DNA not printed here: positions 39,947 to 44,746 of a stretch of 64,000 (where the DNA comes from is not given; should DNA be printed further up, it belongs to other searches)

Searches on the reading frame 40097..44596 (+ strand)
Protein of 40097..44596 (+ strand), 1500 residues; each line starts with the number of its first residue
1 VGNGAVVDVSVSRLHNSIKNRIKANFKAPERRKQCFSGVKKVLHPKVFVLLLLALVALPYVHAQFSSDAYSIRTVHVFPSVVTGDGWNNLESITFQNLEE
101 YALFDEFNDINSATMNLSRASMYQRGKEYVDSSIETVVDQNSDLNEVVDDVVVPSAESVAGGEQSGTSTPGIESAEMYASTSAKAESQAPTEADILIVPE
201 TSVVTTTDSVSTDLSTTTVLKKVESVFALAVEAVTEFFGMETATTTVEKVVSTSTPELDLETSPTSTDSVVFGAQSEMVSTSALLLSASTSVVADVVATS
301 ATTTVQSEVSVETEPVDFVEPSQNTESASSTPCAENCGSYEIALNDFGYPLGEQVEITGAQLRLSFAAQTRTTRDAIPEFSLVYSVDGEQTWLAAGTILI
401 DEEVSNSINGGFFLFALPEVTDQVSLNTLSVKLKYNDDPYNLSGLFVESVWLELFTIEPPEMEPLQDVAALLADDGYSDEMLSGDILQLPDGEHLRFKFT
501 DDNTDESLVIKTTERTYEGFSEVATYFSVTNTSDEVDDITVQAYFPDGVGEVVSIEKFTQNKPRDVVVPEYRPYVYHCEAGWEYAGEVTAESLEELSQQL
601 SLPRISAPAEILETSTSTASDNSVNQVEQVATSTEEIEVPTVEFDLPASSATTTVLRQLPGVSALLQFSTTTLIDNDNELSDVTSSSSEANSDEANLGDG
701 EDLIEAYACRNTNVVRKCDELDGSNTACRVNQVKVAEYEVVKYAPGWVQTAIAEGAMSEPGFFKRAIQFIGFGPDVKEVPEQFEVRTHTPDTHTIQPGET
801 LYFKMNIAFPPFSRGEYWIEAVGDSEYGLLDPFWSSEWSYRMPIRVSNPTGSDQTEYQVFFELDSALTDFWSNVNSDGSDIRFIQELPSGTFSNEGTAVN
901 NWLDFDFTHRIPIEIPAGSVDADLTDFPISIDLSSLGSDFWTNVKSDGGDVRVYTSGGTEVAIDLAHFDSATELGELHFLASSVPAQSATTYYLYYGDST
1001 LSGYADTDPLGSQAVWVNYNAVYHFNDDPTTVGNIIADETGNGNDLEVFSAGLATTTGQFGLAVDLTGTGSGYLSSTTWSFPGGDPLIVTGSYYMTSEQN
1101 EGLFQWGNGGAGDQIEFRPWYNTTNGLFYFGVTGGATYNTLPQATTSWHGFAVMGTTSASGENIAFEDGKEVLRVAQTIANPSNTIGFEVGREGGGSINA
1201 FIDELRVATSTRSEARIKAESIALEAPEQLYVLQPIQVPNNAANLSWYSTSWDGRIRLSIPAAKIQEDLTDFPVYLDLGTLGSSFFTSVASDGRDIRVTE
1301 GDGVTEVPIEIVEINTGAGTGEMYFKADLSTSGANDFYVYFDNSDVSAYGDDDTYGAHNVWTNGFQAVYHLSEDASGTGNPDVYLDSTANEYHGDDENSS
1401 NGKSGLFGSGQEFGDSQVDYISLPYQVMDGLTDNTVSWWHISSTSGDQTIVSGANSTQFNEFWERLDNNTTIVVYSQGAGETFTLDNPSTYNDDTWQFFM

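Call 65: search_protein_families(library=pfam, proteins=[window:40097-44596:+], max_evalue=0.001)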
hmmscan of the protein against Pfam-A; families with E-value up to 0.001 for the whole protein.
window:40097-44596:+ (1500 aa): 1 family
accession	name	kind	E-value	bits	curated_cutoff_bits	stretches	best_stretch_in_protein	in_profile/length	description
PF10102.14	DUF2341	-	1.7e-06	28.8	23.4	0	947-1027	1-70/84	Domain of unknown function (DUF2341)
